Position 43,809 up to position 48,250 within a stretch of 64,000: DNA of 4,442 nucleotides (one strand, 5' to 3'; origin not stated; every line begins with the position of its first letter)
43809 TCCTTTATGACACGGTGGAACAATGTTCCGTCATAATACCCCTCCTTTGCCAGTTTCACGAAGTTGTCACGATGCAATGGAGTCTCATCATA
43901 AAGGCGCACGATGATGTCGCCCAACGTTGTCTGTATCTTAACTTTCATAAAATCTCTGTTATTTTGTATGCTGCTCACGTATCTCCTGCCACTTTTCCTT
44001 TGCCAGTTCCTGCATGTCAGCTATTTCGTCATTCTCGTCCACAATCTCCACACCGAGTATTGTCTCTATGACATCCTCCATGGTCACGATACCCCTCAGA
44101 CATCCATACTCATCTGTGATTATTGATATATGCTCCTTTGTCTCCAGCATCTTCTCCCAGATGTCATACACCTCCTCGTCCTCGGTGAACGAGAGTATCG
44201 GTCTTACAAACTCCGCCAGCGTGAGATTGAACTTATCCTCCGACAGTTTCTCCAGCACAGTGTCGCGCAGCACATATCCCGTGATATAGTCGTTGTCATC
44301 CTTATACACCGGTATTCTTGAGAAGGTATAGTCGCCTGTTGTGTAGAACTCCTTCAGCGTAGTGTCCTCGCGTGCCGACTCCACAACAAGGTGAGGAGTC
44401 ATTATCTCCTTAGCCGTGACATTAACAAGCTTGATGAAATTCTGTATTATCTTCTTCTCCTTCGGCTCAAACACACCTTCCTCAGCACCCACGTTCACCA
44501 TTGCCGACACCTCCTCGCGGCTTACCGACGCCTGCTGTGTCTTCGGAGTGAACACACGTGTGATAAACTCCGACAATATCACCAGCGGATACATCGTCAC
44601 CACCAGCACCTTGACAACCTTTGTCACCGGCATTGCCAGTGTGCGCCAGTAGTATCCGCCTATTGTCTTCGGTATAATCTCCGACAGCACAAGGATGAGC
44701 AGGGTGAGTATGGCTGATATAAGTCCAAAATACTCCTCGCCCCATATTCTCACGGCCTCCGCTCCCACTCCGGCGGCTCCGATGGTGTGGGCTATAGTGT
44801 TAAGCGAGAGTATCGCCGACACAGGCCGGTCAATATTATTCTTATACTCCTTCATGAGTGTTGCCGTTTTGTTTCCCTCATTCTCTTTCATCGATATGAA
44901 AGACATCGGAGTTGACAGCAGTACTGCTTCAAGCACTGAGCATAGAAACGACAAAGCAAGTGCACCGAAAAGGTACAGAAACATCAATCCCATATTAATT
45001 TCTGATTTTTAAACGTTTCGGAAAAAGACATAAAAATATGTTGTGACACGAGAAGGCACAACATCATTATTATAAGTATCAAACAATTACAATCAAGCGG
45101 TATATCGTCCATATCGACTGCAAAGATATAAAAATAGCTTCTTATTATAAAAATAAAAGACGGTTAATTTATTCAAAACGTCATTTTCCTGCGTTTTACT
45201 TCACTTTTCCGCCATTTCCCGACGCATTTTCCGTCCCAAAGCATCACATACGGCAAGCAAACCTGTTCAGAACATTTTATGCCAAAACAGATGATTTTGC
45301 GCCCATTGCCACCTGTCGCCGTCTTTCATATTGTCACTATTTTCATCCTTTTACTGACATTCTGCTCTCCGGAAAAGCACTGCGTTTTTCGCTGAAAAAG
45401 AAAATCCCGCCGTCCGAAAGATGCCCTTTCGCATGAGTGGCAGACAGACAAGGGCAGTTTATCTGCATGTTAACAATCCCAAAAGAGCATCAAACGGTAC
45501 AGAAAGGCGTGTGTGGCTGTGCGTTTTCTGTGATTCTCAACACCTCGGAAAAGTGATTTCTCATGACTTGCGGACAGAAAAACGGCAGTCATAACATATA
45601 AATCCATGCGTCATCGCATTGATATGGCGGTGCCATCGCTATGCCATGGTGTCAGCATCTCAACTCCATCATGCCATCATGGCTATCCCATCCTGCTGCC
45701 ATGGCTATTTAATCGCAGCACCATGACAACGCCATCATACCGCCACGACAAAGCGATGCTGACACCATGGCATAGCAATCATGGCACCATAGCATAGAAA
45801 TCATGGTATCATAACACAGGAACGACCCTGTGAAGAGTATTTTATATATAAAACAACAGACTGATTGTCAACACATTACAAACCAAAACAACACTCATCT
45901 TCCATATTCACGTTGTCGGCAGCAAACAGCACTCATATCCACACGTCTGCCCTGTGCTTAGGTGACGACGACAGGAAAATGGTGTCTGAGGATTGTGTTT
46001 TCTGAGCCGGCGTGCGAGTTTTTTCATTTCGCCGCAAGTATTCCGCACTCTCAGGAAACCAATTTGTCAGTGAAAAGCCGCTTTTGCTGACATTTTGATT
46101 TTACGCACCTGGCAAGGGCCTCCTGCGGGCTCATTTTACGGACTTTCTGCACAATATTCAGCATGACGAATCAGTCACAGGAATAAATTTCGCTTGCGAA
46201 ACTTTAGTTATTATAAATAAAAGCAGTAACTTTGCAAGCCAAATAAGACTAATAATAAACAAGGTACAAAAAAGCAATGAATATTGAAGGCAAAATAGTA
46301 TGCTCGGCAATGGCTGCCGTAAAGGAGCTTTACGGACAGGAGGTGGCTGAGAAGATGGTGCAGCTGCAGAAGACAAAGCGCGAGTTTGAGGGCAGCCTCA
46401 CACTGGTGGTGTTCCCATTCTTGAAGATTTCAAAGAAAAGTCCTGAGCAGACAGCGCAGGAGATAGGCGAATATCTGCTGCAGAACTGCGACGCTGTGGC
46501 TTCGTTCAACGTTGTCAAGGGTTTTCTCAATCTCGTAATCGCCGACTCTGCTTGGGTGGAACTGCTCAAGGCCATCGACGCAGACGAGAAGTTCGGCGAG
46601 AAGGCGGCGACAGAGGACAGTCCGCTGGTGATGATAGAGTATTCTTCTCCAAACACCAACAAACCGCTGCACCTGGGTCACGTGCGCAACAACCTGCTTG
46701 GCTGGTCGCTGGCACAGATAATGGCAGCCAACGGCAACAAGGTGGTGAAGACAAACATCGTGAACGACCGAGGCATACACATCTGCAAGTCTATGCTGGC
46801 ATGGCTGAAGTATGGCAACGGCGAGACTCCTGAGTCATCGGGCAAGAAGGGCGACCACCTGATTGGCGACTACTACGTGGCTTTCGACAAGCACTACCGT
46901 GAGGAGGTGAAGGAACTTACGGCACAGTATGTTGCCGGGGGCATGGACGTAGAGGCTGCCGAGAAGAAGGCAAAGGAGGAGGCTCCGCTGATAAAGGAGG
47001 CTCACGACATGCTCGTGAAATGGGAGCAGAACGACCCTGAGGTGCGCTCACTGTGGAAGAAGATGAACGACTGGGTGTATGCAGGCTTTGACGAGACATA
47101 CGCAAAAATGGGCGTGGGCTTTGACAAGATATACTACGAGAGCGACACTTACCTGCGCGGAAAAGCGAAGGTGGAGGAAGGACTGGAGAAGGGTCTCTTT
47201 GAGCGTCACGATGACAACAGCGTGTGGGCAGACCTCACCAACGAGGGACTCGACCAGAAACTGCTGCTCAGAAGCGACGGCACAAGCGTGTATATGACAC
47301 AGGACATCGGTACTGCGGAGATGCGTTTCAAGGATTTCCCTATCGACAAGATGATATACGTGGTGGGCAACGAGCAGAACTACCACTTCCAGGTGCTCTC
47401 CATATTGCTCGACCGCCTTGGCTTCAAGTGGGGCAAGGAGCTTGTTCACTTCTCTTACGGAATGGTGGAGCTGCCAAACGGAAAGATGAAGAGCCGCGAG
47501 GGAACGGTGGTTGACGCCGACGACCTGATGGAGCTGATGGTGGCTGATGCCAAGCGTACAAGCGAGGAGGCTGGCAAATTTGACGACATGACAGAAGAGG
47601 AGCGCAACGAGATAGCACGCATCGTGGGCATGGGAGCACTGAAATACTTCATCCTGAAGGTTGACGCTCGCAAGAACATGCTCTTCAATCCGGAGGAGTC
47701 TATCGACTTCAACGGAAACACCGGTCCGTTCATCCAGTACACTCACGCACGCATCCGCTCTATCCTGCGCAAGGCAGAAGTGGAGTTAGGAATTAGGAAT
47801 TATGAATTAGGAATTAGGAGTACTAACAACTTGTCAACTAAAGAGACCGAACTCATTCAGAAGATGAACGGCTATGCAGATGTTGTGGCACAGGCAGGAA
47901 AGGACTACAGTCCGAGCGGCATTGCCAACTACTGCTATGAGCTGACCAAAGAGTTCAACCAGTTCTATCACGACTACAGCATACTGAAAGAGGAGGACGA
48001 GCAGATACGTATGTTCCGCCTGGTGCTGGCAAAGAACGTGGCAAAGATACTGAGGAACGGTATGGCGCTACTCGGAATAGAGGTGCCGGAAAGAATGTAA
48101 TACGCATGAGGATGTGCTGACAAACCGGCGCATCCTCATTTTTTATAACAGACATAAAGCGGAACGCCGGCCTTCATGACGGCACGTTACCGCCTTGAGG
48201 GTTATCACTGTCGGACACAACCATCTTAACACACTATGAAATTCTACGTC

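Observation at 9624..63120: Dispersed family of exact 22-bp-register tandem arrays occupies at least nine intergenic regions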

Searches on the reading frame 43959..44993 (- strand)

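Call 20: search_protein_families(library=pfam, proteins=[window:43959-44993:-])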
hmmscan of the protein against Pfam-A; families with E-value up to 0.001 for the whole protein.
window:43959-44993:- (344 aa): 2 families
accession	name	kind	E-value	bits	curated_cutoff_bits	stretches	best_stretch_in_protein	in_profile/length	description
PF01595.25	CNNM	-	5.6e-28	98.3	28.4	1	9-179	4-181/181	Cyclin M transmembrane N-terminal domain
PF00571.33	CBS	-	9.5e-14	51.9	24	1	264-313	7-56/57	CBS domain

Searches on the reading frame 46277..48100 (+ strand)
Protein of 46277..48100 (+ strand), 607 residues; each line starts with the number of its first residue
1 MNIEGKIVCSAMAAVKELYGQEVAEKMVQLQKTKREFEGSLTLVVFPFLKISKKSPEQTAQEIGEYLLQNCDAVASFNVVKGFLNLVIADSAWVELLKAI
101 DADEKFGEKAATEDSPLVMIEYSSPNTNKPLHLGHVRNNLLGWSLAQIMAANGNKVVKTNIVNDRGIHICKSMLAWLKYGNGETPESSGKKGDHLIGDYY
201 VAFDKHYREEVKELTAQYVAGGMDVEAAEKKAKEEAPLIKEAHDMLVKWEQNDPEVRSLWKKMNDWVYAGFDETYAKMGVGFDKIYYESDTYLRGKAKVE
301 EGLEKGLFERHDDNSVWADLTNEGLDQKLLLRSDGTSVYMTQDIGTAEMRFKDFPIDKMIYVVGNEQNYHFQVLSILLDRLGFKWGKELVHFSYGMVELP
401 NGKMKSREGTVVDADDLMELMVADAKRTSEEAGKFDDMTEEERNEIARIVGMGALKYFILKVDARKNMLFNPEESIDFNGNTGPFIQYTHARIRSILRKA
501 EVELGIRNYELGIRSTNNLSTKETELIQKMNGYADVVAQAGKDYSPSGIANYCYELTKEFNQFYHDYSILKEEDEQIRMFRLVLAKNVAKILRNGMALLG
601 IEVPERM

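Call 5: find_encoding_contigs(protein=window:46277-48100:+, flank=3000, max_places=6)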
Protein window:46277-48100:+ (607 aa): 7 contigs read that carry it; 6 places shown.
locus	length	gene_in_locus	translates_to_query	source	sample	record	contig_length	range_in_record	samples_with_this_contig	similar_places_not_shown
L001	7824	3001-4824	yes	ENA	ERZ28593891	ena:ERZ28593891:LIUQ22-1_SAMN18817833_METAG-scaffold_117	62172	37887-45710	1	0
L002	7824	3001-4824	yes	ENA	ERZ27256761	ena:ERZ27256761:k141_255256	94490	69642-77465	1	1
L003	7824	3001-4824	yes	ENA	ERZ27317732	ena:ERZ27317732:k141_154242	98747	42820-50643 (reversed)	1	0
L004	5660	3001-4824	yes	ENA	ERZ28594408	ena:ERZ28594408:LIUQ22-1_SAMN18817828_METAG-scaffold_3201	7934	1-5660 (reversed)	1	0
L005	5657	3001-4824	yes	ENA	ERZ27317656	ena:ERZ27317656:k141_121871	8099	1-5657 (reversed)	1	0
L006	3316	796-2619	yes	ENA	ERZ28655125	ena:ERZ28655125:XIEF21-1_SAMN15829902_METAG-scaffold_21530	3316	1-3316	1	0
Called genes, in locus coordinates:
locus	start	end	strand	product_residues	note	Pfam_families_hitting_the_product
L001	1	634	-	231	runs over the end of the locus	PF00160:Pro_isomerase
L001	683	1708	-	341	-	PF01595:CNNM, PF00571:CBS (weak)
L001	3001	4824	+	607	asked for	PF00750:tRNA-synt_1d, PF05746:DALR_1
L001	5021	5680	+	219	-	PF01693:Cauli_VI, PF00075:RNase_H (weak)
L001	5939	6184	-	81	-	-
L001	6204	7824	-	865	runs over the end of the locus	PF13306:LRR_5, PF13855:LRR_8 (faint), PF13306:LRR_5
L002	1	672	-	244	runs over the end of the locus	PF00160:Pro_isomerase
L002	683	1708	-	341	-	PF01595:CNNM, PF00571:CBS (weak)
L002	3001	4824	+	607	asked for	PF00750:tRNA-synt_1d, PF05746:DALR_1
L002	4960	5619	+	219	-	PF01693:Cauli_VI, PF00075:RNase_H (weak)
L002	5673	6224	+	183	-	PF00132:Hexapep, PF14602:Hexapep_2 (weak)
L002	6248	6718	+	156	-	PF01451:LMWPc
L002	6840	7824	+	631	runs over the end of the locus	PF00580:UvrD-helicase (faint), PF13086:AAA_11, PF13604:AAA_30, PF20720:nSTAND3 (weak), PF01443:Viral_helicase1 (faint), PF13245:AAA_19, PF13087:AAA_12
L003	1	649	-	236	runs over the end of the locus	PF00160:Pro_isomerase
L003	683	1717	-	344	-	PF01595:CNNM, PF00571:CBS (weak)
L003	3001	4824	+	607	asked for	PF00750:tRNA-synt_1d, PF05746:DALR_1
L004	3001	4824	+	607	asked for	PF00750:tRNA-synt_1d, PF05746:DALR_1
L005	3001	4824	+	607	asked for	PF00750:tRNA-synt_1d, PF05746:DALR_1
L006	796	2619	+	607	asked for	PF00750:tRNA-synt_1d, PF05746:DALR_1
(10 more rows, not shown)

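Call 8: find_related_loci(query=window:46277-48100:+, collection=genome_contigs, flank=10000)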
Query window:46277-48100:+ (607 aa) in genome_contigs; peptide patterns used: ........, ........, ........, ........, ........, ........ (x = any residue, [..] = any of these).
599 stretches matched a pattern (row limit reached: there are more); 596 encode a relative of the query (tblastn E <= 1e-3); the best 80 are kept; 80 distinct loci.
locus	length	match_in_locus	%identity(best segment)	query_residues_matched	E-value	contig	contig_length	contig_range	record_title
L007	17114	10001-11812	83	1-607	0e+0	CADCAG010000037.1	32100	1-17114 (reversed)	MAG: uncultured Bacteroidales bacterium isolate RUG14466 genome assembly, contig: RUG14466_asm_37, whole genome shotgun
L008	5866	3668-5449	83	1-607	0e+0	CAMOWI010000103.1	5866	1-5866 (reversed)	MAG: uncultured bacterium isolate SRR873606_bin.75_metaWRAP_v1.3_MAG genome assembly, contig: NODE_40360_length_5866_cov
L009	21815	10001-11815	83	1-607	0e+0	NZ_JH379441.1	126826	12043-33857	Leyella stercorea DSM 18206 Scfld952, whole genome shotgun sequence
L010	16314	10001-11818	81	1-607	0e+0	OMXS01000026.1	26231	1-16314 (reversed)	uncultured Prevotellaceae bacterium isolate RUG064 genome assembly, contig: scaffold_665, whole genome shotgun sequence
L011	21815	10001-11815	83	1-607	0e+0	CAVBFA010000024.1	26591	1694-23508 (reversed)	Oscillibacter sp. isolate H07640-L1_cleanbin_000040 genome assembly, contig: Spades_H07640-L1_contig_987, whole genome s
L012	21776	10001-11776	83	1-607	0e+0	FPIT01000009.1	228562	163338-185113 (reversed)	Prevotellaceae bacterium HUN156 genome assembly, contig: IE21DRAFT_scaffold00007.7, whole genome shotgun sequence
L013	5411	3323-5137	82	1-607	0e+0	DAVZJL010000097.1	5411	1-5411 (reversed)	MAG TPA_asm: Prevotella sp. isolate gSpreadC_ID_96 NODE_3467_length_5411_cov_21.777446, whole genome shotgun sequence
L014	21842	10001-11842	82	1-607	0e+0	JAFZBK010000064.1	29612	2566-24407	MAG: Prevotella sp. isolate RGIG7613 Water_buffalos_Omasum-5__c1295656, whole genome shotgun sequence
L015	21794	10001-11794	83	1-607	0e+0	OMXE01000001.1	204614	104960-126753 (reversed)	uncultured Prevotella sp. isolate RUG047 genome assembly, contig: scaffold_4, whole genome shotgun sequence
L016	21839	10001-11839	82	1-607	0e+0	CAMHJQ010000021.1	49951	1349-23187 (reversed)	MAG: uncultured Prevotellaceae bacterium isolate SRR11784285_bin.40_metaWRAP_v1.3_MAG genome assembly, contig: ERZ122027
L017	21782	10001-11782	82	1-607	0e+0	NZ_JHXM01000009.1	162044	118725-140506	Xylanibacter brevis ATCC 19188 T433DRAFT_scaffold00008.8_C, whole genome shotgun sequence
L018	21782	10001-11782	82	1-607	0e+0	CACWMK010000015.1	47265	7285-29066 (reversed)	MAG: uncultured Prevotellaceae bacterium isolate RUG10713 genome assembly, contig: RUG10713_asm_15, whole genome shotgun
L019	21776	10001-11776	83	1-607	0e+0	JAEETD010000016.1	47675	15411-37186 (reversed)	MAG: Prevotella sp. isolate Tb.RUG.398 NODE_2003_length_47675_cov_5.965929, whole genome shotgun sequence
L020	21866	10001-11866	79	1-607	0e+0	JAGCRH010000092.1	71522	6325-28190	MAG: Prevotella sp. isolate RGIG10051 Yak_Rumen-1__c1517522, whole genome shotgun sequence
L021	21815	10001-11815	83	1-607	0e+0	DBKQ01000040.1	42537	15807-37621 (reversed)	MAG TPA_asm: Prevotella sp. UBA746 UBA746_contig_2828, whole genome shotgun sequence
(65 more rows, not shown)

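Call 34: search_protein_families(library=pfam, proteins=[window:46277-48100:+])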
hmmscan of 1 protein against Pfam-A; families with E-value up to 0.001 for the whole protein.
window:46277-48100:+ (607 aa): 3 families
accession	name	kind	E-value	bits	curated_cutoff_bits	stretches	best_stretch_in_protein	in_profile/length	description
PF00750.26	tRNA-synt_1d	-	3.7e-43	148.3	23.3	1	109-470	13-347/349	tRNA synthetases class I (R), catalytic domain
PF05746.21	DALR_1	-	1.7e-31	109.2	22.3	1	486-607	1-117/117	DALR anticodon binding domain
PF03485.21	Arg_tRNA_synt_N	-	7.3e-05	23.7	21.5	1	13-87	9-84/85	Arginyl tRNA synthetase N terminal domain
